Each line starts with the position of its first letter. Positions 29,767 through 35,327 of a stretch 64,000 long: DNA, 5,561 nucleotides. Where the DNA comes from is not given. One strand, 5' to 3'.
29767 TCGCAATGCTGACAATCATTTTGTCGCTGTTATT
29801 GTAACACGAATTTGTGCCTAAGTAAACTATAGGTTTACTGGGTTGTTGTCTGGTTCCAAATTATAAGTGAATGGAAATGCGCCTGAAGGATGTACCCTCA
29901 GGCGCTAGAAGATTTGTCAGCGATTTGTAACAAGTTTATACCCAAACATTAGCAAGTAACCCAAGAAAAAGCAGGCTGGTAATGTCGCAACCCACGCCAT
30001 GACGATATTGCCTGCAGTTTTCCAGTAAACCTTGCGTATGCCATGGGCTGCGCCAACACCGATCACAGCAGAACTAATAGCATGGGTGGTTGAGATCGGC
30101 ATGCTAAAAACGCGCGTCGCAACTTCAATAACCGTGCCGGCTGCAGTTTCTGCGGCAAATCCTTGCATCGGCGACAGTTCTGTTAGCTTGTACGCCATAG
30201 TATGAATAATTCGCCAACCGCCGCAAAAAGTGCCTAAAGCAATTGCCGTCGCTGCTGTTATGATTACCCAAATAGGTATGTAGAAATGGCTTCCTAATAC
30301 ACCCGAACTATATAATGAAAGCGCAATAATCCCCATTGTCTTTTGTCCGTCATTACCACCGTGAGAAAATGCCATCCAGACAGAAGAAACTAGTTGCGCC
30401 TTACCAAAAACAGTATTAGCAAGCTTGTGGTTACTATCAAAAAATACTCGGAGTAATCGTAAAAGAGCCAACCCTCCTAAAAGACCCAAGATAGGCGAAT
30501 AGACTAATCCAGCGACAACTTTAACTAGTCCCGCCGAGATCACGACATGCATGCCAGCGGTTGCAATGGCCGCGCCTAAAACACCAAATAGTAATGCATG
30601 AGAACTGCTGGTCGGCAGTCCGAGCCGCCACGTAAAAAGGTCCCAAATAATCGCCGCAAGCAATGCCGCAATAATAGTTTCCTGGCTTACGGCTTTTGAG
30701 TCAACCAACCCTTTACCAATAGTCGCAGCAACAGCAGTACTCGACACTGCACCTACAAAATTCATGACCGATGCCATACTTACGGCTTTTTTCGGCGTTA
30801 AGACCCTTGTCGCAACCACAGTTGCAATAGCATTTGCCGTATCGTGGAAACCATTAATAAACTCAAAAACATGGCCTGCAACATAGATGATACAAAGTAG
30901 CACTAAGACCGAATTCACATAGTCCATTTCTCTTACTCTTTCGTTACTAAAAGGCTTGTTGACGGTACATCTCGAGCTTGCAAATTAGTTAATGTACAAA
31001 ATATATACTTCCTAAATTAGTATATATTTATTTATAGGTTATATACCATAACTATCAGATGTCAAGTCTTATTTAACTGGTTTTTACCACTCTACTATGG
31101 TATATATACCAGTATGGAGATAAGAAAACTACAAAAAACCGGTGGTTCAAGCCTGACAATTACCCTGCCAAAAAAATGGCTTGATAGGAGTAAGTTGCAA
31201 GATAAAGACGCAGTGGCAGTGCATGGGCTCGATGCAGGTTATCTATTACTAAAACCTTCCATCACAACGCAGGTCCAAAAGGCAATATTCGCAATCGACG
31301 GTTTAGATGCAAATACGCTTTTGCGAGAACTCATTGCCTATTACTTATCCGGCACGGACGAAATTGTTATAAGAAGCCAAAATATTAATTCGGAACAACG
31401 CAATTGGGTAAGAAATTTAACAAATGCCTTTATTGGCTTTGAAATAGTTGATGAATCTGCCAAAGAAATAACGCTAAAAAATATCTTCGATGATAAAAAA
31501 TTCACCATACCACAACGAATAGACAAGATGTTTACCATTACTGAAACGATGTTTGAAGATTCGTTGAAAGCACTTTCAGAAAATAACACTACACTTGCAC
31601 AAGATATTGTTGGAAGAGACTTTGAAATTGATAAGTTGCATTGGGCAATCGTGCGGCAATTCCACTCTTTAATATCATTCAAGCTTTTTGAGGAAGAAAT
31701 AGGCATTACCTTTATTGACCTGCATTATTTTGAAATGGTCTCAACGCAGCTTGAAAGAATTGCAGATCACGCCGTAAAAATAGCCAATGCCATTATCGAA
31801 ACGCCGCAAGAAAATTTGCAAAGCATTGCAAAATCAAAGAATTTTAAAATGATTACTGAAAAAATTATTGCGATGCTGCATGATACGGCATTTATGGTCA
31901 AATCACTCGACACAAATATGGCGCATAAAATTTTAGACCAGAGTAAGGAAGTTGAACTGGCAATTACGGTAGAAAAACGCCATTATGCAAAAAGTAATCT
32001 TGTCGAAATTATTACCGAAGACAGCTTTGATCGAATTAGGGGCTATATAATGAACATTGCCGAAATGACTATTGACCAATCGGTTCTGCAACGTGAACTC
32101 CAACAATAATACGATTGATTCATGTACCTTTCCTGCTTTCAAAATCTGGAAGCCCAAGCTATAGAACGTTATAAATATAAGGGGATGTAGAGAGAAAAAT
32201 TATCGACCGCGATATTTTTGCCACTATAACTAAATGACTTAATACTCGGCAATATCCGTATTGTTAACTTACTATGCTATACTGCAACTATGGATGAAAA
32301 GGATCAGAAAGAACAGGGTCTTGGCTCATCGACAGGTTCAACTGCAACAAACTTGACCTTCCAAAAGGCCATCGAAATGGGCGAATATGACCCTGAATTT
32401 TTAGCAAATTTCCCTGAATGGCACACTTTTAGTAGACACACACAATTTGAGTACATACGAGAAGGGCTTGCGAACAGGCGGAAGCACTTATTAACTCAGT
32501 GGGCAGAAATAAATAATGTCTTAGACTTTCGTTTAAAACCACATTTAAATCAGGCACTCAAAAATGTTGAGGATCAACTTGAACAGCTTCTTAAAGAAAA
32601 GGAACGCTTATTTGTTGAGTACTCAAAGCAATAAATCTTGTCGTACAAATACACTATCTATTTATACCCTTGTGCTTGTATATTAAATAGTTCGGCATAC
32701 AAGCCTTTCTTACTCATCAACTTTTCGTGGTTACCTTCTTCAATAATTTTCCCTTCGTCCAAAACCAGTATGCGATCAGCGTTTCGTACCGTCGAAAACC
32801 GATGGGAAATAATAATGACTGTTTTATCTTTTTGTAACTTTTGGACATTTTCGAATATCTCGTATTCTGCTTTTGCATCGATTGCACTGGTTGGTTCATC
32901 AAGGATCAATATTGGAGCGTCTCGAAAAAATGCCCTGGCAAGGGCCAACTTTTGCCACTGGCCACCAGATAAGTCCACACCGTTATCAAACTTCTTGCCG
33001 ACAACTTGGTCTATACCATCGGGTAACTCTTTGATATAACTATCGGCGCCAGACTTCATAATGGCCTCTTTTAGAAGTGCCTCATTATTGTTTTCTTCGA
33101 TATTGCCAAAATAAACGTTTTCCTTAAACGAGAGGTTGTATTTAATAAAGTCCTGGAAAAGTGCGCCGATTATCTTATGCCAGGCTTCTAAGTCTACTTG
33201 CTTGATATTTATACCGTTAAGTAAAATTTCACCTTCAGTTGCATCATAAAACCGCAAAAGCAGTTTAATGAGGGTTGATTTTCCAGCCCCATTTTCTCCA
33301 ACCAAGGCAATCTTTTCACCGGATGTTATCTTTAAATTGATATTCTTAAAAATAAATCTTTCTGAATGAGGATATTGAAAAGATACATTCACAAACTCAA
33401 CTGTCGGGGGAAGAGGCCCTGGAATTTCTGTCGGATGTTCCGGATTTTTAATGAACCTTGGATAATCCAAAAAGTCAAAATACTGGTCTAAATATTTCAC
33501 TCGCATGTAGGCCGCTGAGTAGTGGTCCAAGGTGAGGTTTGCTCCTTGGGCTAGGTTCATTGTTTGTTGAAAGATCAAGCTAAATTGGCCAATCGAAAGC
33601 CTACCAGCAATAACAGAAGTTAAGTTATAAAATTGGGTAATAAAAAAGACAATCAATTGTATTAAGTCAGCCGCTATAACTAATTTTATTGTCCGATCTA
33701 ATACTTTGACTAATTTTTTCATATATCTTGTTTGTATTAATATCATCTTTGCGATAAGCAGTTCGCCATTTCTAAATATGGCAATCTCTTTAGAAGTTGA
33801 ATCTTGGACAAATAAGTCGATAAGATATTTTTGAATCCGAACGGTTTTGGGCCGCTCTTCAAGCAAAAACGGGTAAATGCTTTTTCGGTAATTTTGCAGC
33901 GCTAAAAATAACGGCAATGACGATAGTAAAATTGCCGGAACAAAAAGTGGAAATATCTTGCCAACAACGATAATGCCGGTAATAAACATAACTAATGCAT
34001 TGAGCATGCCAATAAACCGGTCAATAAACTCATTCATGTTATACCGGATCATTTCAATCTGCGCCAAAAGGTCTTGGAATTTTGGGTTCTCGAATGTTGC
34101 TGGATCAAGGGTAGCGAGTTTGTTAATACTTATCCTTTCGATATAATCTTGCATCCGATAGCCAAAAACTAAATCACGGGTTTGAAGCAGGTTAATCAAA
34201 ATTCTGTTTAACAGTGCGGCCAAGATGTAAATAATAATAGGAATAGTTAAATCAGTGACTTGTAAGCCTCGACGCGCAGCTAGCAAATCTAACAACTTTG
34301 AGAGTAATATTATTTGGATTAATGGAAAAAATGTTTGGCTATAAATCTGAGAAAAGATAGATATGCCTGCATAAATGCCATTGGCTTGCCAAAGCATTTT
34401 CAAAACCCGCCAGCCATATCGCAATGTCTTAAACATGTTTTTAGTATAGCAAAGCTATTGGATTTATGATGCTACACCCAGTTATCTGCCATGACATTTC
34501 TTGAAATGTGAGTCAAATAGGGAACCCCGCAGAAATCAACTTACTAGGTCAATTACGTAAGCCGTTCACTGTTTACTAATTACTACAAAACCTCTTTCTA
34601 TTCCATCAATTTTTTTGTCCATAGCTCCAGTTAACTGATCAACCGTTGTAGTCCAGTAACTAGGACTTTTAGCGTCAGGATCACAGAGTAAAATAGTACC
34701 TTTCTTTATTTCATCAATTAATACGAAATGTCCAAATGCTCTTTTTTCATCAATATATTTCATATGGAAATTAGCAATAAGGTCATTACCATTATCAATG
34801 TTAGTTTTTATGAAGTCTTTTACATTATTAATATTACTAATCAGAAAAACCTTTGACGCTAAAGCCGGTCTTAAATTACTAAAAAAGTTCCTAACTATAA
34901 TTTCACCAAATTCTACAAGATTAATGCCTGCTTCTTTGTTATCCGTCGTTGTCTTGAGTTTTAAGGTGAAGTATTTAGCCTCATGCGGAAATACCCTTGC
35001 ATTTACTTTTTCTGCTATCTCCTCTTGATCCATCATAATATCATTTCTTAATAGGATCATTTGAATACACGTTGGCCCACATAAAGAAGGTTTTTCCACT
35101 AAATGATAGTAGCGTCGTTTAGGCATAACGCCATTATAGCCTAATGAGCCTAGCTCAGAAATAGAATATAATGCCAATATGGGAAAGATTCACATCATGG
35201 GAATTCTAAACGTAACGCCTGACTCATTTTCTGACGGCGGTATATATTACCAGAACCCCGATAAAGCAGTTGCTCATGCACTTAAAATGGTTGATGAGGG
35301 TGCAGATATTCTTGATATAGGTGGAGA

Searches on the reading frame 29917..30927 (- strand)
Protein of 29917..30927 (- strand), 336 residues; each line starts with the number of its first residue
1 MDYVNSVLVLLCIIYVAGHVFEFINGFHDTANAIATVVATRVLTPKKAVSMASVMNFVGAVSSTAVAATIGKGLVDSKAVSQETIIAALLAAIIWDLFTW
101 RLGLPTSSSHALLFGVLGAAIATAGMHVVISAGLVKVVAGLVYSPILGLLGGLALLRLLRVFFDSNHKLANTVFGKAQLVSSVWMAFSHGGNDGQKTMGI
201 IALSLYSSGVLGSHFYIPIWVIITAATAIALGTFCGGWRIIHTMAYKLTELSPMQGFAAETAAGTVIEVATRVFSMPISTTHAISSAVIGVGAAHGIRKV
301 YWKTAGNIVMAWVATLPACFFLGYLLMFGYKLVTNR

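Call 40: search_protein_families(library=pfam, proteins=[window:29917-30927:-], max_evalue=0.00001)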
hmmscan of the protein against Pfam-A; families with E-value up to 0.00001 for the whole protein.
window:29917-30927:- (336 aa): 1 family
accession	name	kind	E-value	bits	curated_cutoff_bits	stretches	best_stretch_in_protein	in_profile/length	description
PF01384.25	PHO4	-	1.5e-87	294.3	33.7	1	25-323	1-350/350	Phosphate transporter family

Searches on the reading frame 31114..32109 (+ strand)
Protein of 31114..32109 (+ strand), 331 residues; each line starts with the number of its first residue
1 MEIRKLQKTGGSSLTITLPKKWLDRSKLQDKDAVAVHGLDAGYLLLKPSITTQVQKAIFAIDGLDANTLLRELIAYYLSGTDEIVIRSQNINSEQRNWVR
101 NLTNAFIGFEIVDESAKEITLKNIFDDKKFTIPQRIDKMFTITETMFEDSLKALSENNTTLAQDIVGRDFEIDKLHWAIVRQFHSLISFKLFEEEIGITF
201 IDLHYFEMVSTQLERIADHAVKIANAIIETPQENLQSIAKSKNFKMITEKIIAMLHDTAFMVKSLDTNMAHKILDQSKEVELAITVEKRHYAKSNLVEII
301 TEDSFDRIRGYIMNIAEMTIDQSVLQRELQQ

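Call 40: search_protein_families(library=pfam, proteins=[window:31114-32109:+], max_evalue=0.00001)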
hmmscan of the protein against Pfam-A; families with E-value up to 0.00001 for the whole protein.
window:31114-32109:+ (331 aa): 1 family
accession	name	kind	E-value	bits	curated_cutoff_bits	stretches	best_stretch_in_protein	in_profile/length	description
PF01895.24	PhoU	-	9e-18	64.9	23.5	1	136-226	1-88/89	PhoU domain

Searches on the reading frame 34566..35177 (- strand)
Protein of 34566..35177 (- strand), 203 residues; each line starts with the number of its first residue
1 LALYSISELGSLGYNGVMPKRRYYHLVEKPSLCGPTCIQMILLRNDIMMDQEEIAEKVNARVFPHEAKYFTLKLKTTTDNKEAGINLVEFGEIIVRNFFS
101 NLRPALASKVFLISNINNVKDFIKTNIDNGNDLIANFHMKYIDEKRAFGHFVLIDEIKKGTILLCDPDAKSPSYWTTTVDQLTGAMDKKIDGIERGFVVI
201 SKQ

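Call 41: search_protein_families(library=pfam, proteins=[window:34566-35177:-], max_evalue=0.00001)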
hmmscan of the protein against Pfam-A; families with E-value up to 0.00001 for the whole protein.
window:34566-35177:- (203 aa): 2 families
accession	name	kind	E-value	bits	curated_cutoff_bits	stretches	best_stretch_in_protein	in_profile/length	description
PF13529.12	Peptidase_C39_2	-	4.4e-07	31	24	1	23-167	6-142/143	Peptidase_C39 like family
PF03412.21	Peptidase_C39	-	1.7e-06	28.4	22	0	116-171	53-108/133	Peptidase C39 family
